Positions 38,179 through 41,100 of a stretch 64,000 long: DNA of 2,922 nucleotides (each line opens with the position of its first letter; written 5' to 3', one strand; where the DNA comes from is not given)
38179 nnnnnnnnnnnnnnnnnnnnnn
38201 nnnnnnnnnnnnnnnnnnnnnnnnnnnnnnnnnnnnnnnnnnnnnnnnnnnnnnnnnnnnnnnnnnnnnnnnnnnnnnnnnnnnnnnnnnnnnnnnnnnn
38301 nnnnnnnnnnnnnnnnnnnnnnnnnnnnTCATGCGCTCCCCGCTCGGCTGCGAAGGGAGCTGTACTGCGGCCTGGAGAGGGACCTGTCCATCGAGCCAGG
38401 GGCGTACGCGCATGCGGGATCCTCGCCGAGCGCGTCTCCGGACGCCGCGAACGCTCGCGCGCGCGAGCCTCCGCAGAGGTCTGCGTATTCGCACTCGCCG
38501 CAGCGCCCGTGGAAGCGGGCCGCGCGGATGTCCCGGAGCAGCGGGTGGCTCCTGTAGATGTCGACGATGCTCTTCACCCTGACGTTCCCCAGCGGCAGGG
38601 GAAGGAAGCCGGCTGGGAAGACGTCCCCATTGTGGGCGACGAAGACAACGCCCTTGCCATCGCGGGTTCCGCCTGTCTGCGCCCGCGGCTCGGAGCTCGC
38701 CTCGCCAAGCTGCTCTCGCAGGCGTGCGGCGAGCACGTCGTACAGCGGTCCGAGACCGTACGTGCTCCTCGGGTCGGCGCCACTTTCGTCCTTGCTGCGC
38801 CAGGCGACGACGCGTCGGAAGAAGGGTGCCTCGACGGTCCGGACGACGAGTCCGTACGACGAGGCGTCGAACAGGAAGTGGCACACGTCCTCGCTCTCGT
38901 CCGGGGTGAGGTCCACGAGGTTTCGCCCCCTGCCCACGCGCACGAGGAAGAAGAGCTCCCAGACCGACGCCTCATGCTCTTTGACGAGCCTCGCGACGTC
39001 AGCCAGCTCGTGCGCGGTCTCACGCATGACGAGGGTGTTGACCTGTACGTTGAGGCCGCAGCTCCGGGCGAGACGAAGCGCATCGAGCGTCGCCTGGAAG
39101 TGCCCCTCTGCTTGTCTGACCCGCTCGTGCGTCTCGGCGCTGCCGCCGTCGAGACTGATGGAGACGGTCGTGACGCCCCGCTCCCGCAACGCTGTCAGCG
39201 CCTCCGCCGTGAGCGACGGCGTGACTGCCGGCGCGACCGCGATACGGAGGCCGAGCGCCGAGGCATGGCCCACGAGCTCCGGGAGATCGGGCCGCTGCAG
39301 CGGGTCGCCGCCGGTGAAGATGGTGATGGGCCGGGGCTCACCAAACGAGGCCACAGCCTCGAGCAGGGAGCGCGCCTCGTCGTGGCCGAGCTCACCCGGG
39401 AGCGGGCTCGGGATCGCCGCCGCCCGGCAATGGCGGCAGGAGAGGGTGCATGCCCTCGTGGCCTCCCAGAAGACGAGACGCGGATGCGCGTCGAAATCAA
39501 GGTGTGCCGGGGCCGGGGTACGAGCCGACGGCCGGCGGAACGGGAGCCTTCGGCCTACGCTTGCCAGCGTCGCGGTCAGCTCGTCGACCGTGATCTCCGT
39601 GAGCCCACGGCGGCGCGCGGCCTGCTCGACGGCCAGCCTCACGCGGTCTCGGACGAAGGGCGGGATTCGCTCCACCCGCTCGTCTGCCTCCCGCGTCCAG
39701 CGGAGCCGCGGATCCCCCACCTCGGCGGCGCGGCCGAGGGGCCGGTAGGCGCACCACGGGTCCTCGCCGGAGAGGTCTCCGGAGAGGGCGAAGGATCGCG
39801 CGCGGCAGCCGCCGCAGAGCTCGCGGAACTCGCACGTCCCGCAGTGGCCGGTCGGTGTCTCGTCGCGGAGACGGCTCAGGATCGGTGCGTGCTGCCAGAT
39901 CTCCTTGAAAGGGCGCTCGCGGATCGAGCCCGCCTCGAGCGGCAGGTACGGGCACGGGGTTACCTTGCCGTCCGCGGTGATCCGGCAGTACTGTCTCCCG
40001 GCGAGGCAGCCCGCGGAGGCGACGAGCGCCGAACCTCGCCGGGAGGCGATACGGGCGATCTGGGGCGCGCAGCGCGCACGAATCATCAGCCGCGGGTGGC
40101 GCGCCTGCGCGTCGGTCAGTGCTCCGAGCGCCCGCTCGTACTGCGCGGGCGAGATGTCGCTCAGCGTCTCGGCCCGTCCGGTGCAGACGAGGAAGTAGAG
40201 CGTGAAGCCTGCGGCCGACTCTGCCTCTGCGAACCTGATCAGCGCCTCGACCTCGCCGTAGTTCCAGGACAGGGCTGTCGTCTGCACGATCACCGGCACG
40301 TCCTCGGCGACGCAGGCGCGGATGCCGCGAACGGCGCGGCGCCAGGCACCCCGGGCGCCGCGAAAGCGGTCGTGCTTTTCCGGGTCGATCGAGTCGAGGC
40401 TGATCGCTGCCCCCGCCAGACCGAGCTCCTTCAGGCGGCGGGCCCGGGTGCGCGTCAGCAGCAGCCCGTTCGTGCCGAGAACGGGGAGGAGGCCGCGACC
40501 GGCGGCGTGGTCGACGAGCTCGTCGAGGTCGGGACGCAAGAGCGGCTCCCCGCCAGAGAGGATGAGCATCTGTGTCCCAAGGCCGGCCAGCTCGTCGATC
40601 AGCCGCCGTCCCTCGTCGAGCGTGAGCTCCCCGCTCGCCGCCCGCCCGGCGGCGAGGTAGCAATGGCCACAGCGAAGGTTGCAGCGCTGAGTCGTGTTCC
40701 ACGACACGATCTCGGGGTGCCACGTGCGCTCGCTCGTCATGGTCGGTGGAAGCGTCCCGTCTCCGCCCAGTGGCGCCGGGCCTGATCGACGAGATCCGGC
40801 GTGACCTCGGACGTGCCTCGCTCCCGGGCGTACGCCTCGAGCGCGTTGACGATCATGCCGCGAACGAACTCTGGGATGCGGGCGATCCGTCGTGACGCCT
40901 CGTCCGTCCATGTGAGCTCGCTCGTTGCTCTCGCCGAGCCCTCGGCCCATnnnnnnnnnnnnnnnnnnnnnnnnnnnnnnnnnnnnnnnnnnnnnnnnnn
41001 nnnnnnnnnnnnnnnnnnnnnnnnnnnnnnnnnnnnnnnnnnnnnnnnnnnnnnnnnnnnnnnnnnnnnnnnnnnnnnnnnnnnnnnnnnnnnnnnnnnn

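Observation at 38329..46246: Tightly coupled operon: two cupredoxins, CydA-like haem protein without CydB, membrane cytochrome c, small membrane proteins, USP protein and twin radical-SAM enzyme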

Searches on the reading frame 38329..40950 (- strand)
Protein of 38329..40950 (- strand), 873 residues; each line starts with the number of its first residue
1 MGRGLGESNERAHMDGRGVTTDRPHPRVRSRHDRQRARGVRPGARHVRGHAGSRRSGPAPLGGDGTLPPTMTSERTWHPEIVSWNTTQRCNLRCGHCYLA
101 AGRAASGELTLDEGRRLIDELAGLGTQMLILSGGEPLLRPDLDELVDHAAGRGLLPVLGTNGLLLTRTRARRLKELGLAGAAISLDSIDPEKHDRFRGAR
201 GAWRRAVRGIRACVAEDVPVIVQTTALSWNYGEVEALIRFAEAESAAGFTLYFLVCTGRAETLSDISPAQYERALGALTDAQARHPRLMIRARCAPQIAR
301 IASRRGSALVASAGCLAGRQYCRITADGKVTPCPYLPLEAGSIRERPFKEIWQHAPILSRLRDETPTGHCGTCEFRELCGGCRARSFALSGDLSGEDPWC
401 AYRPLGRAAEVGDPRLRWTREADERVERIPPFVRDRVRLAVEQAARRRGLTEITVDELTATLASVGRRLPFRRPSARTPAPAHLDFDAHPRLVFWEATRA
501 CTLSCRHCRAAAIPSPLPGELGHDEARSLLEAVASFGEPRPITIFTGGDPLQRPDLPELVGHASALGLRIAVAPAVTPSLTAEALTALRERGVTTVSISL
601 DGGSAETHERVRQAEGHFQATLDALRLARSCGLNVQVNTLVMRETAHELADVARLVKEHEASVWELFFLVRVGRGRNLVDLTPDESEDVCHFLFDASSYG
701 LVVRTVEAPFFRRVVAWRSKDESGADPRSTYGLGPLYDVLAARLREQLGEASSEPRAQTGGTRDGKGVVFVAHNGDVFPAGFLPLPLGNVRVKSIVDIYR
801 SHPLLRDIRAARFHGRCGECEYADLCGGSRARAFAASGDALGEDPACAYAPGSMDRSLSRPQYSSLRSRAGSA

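Call 3: search_protein_families(library=pfam, proteins=[window:38329-40950:-], max_evalue=0.01)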
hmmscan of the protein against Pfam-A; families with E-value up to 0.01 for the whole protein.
window:38329-40950:- (873 aa): 4 families
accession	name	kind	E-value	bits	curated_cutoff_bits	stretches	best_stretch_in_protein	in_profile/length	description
PF04055.27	Radical_SAM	-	2.9e-50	171.1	29.5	2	85-241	2-166/166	Radical SAM superfamily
PF13186.11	SPASM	-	2.7e-16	60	21.5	2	315-373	1-66/67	Iron-sulfur cluster-binding domain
PF08369.16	PCP_red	-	5e-12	46.1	32.5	1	418-460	1-43/45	Proto-chlorophyllide reductase 57 kD subunit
PF13353.11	Fer4_12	-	7.9e-07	29.9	22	1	88-150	13-78/137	4Fe-4S single cluster domain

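Call 4: search_protein_families(library=ncbifam, proteins=[window:38329-40950:-], max_evalue=0.01)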
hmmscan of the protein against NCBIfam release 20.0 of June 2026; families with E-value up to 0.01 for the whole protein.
window:38329-40950:- (873 aa): 79 families (the best 25 are shown)
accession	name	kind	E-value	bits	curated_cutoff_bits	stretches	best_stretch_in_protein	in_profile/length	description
TIGR04053.2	TIGR04053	equivalog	6.7e-220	729.7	395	3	485-851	2-366/366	TIGR04053 family radical SAM/SPASM domain-containing protein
TIGR04545.1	rSAM_ahbD_hemeb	equivalog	2.2e-162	540.2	500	2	81-404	1-339/339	heme b synthase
TIGR04055.1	rSAM_NirJ2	equivalog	3.8e-159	529.5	500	3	81-403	1-325/326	putative heme d1 biosynthesis radical SAM protein NirJ2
TIGR04347.1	pseudo_SAM_Halo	equivalog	2.1e-109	366.4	525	4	69-279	28-239/390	TIGR04347 family pseudo-SAM/SPASM protein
TIGR04546.1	rSAM_ahbC_deAc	equivalog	2.8e-101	339.2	650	4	80-264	39-223/390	12,18-didecarboxysiroheme deacetylase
TIGR04051.1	rSAM_NirJ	equivalog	3.1e-99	332.3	515.45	3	492-848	3-347/354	heme d1 biosynthesis radical SAM protein NirJ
TIGR04054.1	rSAM_NirJ1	equivalog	7.5e-99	330.9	650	4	80-276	36-234/387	putative heme d1 biosynthesis radical SAM protein NirJ1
TIGR04303.1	GeoRSP_rSAM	equivalog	2e-84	283.9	400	3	79-400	4-324/325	GeoRSP system radical SAM/SPASM protein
NF045574.1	sacti_mat_StsB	exception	5.1e-69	233.3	625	3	82-394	98-407/466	StsB family radical SAM/SPASM domain sactipeptide maturase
TIGR03962.1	mycofact_rSAM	equivalog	6.9e-67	226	265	3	79-401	11-332/339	mycofactocin radical SAM maturase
TIGR02109.1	PQQ_syn_pqqE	equivalog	2.7e-62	210.8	381.35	3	82-406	9-336/358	pyrroloquinoline quinone biosynthesis protein PqqE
TIGR03913.1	rad_SAM_trio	equivalog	2.8e-58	197.5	591.75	3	490-674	18-197/477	GDL motif peptide-associated radical SAM/SPASM maturase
NF050035.1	rSAM_WgK_link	exception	1.4e-52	178.9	650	4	78-263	7-193/367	radical SAM/SPASM peptide maturase WgkB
TIGR04103.1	rSAM_nif11_3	equivalog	2.1e-52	178.2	725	2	83-408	8-350/412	nif11-class peptide radical SAM maturase 3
TIGR04133.1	rSAM_w_lipo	hypoth_equivalog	2.4e-51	174.7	425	2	81-382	25-330/350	TIGR04133 family radical SAM/SPASM protein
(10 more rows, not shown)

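Call 47: find_homologous_proteins(query=window:38329-40740:-, max_evalue=1e-30)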
Query window:38329-40740:- (803 aa): 2214 proteins with E <= 1e-30 among 8000 candidates; the best 120 are listed.
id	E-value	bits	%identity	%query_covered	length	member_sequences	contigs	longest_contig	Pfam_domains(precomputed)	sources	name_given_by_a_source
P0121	0.0e+0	1804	99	100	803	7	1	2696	PF08369.17,PF13186.12,PF04055.28,PF13353.12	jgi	-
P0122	0.0e+0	1424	80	98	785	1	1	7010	PF08369.17,PF13186.12,PF04055.28,PF13353.12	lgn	-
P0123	0.0e+0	1400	78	98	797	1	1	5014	PF08369.17,PF13186.12,PF04055.28,PF13353.12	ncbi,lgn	-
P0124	0.0e+0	1362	76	100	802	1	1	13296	PF08369.17,PF00590.26,PF13186.12,PF04055.28,PF13353.12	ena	-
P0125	0.0e+0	1344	75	100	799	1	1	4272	PF08369.17,PF13186.12,PF04055.28,PF13353.12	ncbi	-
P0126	2.7e-172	593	65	50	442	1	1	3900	PF08369.17,PF13186.12,PF04055.28,PF13353.12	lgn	-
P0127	4.3e-172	593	62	50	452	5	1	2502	PF08369.17,PF13186.12,PF04055.28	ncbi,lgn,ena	-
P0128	2.3e-160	554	61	49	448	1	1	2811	PF08369.17,PF13186.12,PF04055.28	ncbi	-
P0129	3.8e-160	553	61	50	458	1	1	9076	PF08369.17,PF13186.12,PF04055.28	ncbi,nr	ncbi:MAG: radical SAM protein [Chloroflexi bacterium]|nr:radical SAM protein [Chloroflexota bacteriu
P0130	4.1e-160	553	61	49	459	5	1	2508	PF08369.17,PF13186.12,PF04055.28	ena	-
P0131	5.4e-132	460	52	50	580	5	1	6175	PF08369.17,PF13186.12,PF04055.28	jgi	jgi:radical SAM protein with 4Fe4S-binding SPASM domain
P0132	1.0e-129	452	53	47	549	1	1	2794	PF08369.17,PF13186.12,PF04055.28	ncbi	ncbi:MAG: radical SAM protein, partial [Dehalococcoidia bacterium]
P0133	7.8e-129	450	52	49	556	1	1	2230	PF08369.17,PF13186.12,PF04055.28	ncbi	ncbi:MAG: radical SAM protein [Dehalococcoidia bacterium]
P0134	1.3e-123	432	50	49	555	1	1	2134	PF08369.17,PF13186.12,PF04055.28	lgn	-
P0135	3.7e-121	424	51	48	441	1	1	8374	PF08369.17,PF13186.12,PF04055.28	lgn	-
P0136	2.0e-120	422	48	50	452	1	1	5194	PF08369.17,PF13186.12,PF04055.28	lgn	-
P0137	8.1e-119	416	46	48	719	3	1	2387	PF08369.17,PF13186.12,PF04055.28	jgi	-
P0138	3.2e-118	414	51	48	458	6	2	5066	PF08369.17,PF13186.12,PF04055.28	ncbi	ncbi:MAG: radical SAM protein [Dehalococcoidia bacterium]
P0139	7.2e-117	410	50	50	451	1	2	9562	PF08369.17,PF13186.12,PF04055.28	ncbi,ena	ncbi:MAG: radical SAM protein [Chloroflexota bacterium]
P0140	1.8e-116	409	48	48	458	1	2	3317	PF08369.17,PF13186.12,PF04055.28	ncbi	-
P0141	3.4e-116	408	49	47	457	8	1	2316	PF08369.17,PF13186.12,PF04055.28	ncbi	-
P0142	3.6e-115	404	44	47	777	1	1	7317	PF08369.17,PF13186.12,PF04055.28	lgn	-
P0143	2.2e-114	402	50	48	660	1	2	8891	PF08369.17,PF13186.12,PF04055.28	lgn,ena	-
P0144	4.3e-112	394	49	49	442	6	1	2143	PF08369.17,PF13186.12,PF04055.28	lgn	-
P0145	4.8e-112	394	48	50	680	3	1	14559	PF08369.17,PF13186.12,PF04055.28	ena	-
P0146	5.6e-112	394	41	48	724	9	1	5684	PF08369.17,PF13186.12,PF04055.28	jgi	-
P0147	1.3e-111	393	45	44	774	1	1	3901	PF08369.17,PF13186.12,PF04055.28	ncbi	-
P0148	3.0e-111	391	46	48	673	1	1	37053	PF08369.17,PF13186.12,PF04055.28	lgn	-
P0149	3.4e-111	391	44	47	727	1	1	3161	PF08369.17,PF13186.12,PF04055.28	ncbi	-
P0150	3.6e-111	391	42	50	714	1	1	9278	PF08369.17,PF13186.12,PF04055.28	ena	-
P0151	5.4e-111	391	44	48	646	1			PF08369.17,PF13186.12,PF04055.28,PF13353.12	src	-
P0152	7.5e-111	390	45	50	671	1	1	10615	PF08369.17,PF13186.12,PF04055.28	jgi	-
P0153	1.9e-110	389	42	48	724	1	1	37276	PF08369.17,PF13186.12,PF04055.28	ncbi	-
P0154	2.4e-110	388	44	50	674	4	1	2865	PF08369.17,PF13186.12,PF04055.28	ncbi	-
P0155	5.6e-110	387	47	47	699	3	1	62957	PF08369.17,PF13186.12,PF04055.28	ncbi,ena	-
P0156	1.2e-109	386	43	50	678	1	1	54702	PF08369.17,PF13186.12,PF04055.28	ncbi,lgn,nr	ncbi:MAG: radical SAM protein [Candidatus Thiodiazotropha sp. (ex Dulcina madagascariensis)]|nr:radi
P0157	1.4e-109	386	44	50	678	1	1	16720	PF08369.17,PF13186.12,PF04055.28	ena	-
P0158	1.4e-109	386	47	50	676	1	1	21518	PF08369.17,PF13186.12,PF04055.28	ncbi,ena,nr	ncbi:MAG TPA: radical SAM protein [Sedimenticola sp.]|nr:radical SAM protein [Sedimenticola sp.]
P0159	4.1e-109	384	46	47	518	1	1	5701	PF08369.17,PF13186.12,PF04055.28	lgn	-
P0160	4.1e-109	384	49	48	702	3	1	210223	PF08369.17,PF13186.12,PF04055.28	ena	-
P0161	6.8e-109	384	44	50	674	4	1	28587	PF08369.17,PF13186.12,PF04055.28,PF13353.12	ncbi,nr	ncbi:MAG: radical SAM protein [Gammaproteobacteria bacterium]|nr:radical SAM protein [Gammaproteobac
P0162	9.5e-109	383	42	48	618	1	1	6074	PF08369.17,PF13186.12,PF04055.28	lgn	-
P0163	1.0e-108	383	44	50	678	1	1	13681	PF08369.17,PF13186.12,PF04055.28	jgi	jgi:radical SAM protein with 4Fe4S-binding SPASM domain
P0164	1.5e-108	382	49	49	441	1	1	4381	PF08369.17,PF13186.12,PF04055.28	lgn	-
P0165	3.0e-108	381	46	50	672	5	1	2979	PF08369.17,PF13186.12,PF04055.28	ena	-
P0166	4.5e-108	381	45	49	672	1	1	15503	PF08369.17,PF13186.12,PF04055.28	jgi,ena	-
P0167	5.0e-108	381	41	52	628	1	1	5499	PF08369.17,PF13186.12,PF04055.28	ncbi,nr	ncbi:MAG: radical SAM protein [Candidatus Brocadiales bacterium]|nr:radical SAM protein [Candidatus 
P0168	6.1e-108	380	46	44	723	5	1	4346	PF08369.17,PF13186.12,PF04055.28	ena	-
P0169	6.4e-108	380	44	50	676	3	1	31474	PF08369.17,PF13186.12,PF04055.28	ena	-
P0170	7.1e-108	380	43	48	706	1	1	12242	PF08369.17,PF13186.12,PF04055.28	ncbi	-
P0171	7.7e-108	380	41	47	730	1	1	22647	PF08369.17,PF13186.12,PF04055.28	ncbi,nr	ncbi:MAG: radical SAM protein [Nitrospirae bacterium]|nr:radical SAM protein [Nitrospirota bacterium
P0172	1.1e-107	380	44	50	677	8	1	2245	PF08369.17,PF04055.28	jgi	-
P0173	1.3e-107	379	46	48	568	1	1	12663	PF08369.17,PF13186.12,PF04055.28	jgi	jgi:radical SAM protein with 4Fe4S-binding SPASM domain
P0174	3.4e-107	378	44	49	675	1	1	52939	PF08369.17,PF13186.12,PF04055.28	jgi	jgi:radical SAM protein with 4Fe4S-binding SPASM domain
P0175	4.0e-107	378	43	50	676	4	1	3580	PF08369.17,PF04055.28,PF13353.12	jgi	-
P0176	1.2e-106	376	41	50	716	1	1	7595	PF08369.17,PF13186.12,PF04055.28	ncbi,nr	ncbi:MAG: radical SAM protein [Nitrospirae bacterium]|nr:radical SAM protein [Nitrospirota bacterium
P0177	2.1e-106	375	49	47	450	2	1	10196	PF08369.17,PF13186.12,PF04055.28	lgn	-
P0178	2.2e-106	375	45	47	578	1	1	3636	PF08369.17,PF13186.12,PF04055.28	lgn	-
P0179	3.0e-106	375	46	47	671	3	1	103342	PF08369.17,PF13186.12,PF04055.28,PF13353.12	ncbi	-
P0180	5.2e-106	374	42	51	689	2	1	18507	PF08369.17,PF13186.12,PF04055.28,PF13353.12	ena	-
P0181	8.2e-106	373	44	48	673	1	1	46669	PF08369.17,PF13186.12,PF04055.28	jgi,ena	-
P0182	8.2e-106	373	44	49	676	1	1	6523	PF08369.17,PF13186.12,PF04055.28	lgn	-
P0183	1.1e-105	373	48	49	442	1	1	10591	PF08369.17,PF13186.12,PF04055.28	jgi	jgi:radical SAM protein with 4Fe4S-binding SPASM domain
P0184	1.2e-105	373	44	57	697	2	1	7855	PF08369.17,PF13186.12,PF04055.28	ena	-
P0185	2.3e-105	372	48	47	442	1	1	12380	PF08369.17,PF13186.12,PF04055.28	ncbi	-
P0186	2.4e-105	372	46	48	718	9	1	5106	PF08369.17,PF13186.12,PF04055.28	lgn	-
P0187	3.6e-105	371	47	47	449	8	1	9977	PF08369.17,PF13186.12,PF04055.28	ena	-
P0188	3.8e-105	371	45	49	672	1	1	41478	PF08369.17,PF13186.12,PF04055.28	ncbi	-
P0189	5.6e-105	371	45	44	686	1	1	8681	PF08369.17,PF13186.12,PF04055.28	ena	-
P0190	6.5e-105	370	43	57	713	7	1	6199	PF08369.17,PF13186.12,PF04055.28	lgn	-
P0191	7.2e-105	370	44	50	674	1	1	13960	PF08369.17,PF13186.12,PF04055.28,PF13353.12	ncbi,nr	ncbi:MAG: radical SAM protein [Pseudomonadota bacterium]|nr:radical SAM protein [Pseudomonadota bact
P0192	9.2e-105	370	44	44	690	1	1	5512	PF08369.17,PF13186.12,PF04055.28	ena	-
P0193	1.2e-104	370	45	43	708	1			PF08369.17,PF13186.12,PF04055.28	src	-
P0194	1.2e-104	370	45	49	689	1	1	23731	PF08369.17,PF13186.12,PF04055.28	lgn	-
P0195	1.5e-104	369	49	48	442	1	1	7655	PF08369.17,PF13186.12,PF04055.28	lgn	-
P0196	1.6e-104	369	42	49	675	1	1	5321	PF08369.17,PF04055.28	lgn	-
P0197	2.8e-104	368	47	48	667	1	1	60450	PF08369.17,PF13186.12,PF04055.28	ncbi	-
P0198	3.2e-104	368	43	49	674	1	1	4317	PF08369.17,PF13186.12,PF04055.28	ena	-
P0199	4.0e-104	368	43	49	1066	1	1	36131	PF08369.17,PF13186.12,PF04055.28,PF00582.33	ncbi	-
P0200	1.3e-103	366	44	49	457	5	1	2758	PF08369.17,PF13186.12,PF04055.28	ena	-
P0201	3.2e-103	365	46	47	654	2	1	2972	PF08369.17,PF13186.12,PF04055.28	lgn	-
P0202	5.3e-103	364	43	51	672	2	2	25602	PF08369.17,PF13186.12,PF04055.28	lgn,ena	-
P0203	7.1e-103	364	44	48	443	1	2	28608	PF08369.17,PF13186.12,PF04055.28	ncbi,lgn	-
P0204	8.2e-103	364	43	49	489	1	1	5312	PF08369.17,PF13186.12,PF04055.28,PF13353.12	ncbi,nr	ncbi:MAG: radical SAM protein, partial [Candidatus Thiodiazotropha sp. (ex Lucinoma annulata)]|nr:ra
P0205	8.4e-103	363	43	47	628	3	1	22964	PF08369.17,PF13186.12,PF04055.28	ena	-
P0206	4.1e-102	361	43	48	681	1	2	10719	PF08369.17,PF13186.12,PF04055.28,PF13353.12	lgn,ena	-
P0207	9.1e-102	360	45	51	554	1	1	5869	PF08369.17,PF13186.12,PF04055.28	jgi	jgi:radical SAM protein with 4Fe4S-binding SPASM domain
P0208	1.0e-101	360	46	49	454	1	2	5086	PF08369.17,PF13186.12,PF04055.28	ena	-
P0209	1.1e-101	360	46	49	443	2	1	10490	PF08369.17,PF13186.12,PF04055.28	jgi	jgi:AdoMet-dependent heme synthase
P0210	1.6e-101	359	46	48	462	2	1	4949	PF08369.17,PF13186.12,PF04055.28,PF13353.12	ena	-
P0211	3.1e-101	358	44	48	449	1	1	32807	PF08369.17,PF13186.12,PF04055.28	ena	-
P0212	5.2e-101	358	44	49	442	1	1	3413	PF08369.17,PF13186.12,PF04055.28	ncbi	-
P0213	8.3e-101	357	44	49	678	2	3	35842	PF08369.17,PF04055.28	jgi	-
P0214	1.2e-100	356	44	49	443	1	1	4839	PF08369.17,PF13186.12,PF04055.28,PF13353.12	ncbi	-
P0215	1.4e-100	356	45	49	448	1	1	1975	PF08369.17,PF13186.12,PF04055.28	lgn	-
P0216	1.5e-100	356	46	49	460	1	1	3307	PF08369.17,PF13186.12,PF04055.28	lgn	-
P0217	1.8e-100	356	45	49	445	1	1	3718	PF08369.17,PF13186.12,PF04055.28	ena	-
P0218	2.4e-100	355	46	49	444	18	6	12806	PF08369.17,PF13186.12,PF04055.28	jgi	-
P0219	6.6e-100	354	46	49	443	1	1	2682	PF08369.17,PF13186.12,PF04055.28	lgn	-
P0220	7.1e-100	354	46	49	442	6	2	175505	PF08369.17,PF13186.12,PF04055.28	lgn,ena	-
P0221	8.0e-100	354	45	47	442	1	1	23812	PF08369.17,PF13186.12,PF04055.28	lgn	-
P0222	8.1e-100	354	46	49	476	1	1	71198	PF08369.17,PF13186.12,PF04055.28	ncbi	ncbi:MAG TPA: radical SAM protein [Longimicrobiales bacterium]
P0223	8.3e-100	354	43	48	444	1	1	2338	PF08369.17,PF13186.12,PF04055.28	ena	-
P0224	8.6e-100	354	46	49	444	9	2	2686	PF08369.17,PF13186.12,PF04055.28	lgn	-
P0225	9.7e-100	353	45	51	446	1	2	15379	PF08369.17,PF13186.12,PF04055.28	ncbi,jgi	jgi:radical SAM protein with 4Fe4S-binding SPASM domain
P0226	1.0e-99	353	44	49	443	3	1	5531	PF08369.17,PF13186.12,PF04055.28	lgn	-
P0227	1.2e-99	353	44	49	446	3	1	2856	PF08369.17,PF13186.12,PF04055.28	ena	-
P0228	2.2e-99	352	45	49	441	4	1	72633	PF08369.17,PF13186.12,PF04055.28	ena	-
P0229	2.8e-99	352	42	48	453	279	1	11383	PF08369.17,PF13186.12,PF04055.28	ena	-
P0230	3.6e-99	351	46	49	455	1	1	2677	PF08369.17,PF13186.12,PF04055.28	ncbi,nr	ncbi:MAG: radical SAM protein [Gemmatimonadetes bacterium]|nr:radical SAM protein [Gemmatimonadota b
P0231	3.8e-99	351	43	49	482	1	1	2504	PF08369.17,PF13186.12,PF04055.28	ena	-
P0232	4.6e-99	351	44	49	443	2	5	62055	PF08369.17,PF13186.12,PF04055.28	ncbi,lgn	-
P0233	5.0e-99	351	46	49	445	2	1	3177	PF08369.17,PF13186.12,PF04055.28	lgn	-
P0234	5.1e-99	351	43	48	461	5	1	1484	PF08369.17,PF13186.12,PF04055.28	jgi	-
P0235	5.8e-99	351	45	47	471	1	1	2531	PF08369.17,PF13186.12,PF04055.28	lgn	-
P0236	8.1e-99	350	44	49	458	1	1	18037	PF08369.17,PF13186.12,PF04055.28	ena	-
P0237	8.9e-99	350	46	47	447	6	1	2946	PF08369.17,PF13186.12,PF04055.28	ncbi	-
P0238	8.9e-99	350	45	49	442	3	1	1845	PF08369.17,PF13186.12,PF04055.28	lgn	-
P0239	9.4e-99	350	43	52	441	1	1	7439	PF08369.17,PF13186.12,PF04055.28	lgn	-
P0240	1.1e-98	350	45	49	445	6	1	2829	PF08369.17,PF13186.12,PF04055.28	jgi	jgi:radical SAM protein with 4Fe4S-binding SPASM domain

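Call 48: find_encoding_contigs(protein=P0156, flank=10000, max_places=1)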
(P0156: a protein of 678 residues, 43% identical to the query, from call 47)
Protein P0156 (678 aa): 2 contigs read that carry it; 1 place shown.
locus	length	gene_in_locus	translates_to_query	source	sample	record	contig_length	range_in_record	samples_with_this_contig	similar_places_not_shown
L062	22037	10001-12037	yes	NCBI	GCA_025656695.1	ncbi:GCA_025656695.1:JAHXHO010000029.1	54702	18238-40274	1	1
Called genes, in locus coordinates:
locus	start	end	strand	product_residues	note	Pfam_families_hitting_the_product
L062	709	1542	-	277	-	PF00034:Cytochrom_C (faint), PF13442:Cytochrome_CBB3 (weak)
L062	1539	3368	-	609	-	PF01654:Cyt_bd_oxida_I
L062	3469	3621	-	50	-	-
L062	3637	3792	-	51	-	-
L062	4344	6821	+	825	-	PF00514:Arm (faint), PF01602:Adaptin_N (faint), PF02985:HEAT (faint), PF03130:HEAT_PBS (faint), PF11838:ERAP1_C (faint), PF13646:HEAT_2, PF13646:HEAT_2, PF13646:HEAT_2, +15 more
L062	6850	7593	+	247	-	PF09430:EMC7_beta-sandw (weak), PF14686:fn3_3, PF13620:CarboxypepD_reg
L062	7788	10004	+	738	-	PF00582:Usp, PF08369:PCP_red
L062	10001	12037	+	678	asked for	PF04055:Radical_SAM, PF13186:SPASM (weak), PF08369:PCP_red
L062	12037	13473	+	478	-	PF01266:DAO, PF01593:Amino_oxidase, PF13450:NAD_binding_8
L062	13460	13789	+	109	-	-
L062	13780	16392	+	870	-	PF21623:HK_sensor_dom_bact, PF00989:PAS, PF00989:PAS, PF08448:PAS_4, PF13426:PAS_9, PF08447:PAS_3, PF00512:HisKA, PF02518:HATPase_c, +3 more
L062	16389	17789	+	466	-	PF00072:Response_reg, PF00158:Sigma54_activat, PF14532:Sigma54_activ_2, PF07724:AAA_2 (weak), PF07728:AAA_5 (weak), PF25601:AAA_lid_14, PF02954:HTH_8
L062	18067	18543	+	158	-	PF00374:NiFeSe_Hases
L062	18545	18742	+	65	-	-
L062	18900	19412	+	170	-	PF01292:Ni_hydr_CYTB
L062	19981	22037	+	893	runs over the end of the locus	PF14522:Cytochrome_C7 (faint), PF14537:Cytochrom_c3_2 (faint), PF22113:Mtrc-MtrF_II-IV_dom (faint), PF09699:Paired_CXXCH_1 (faint), PF25275:Golvesin_C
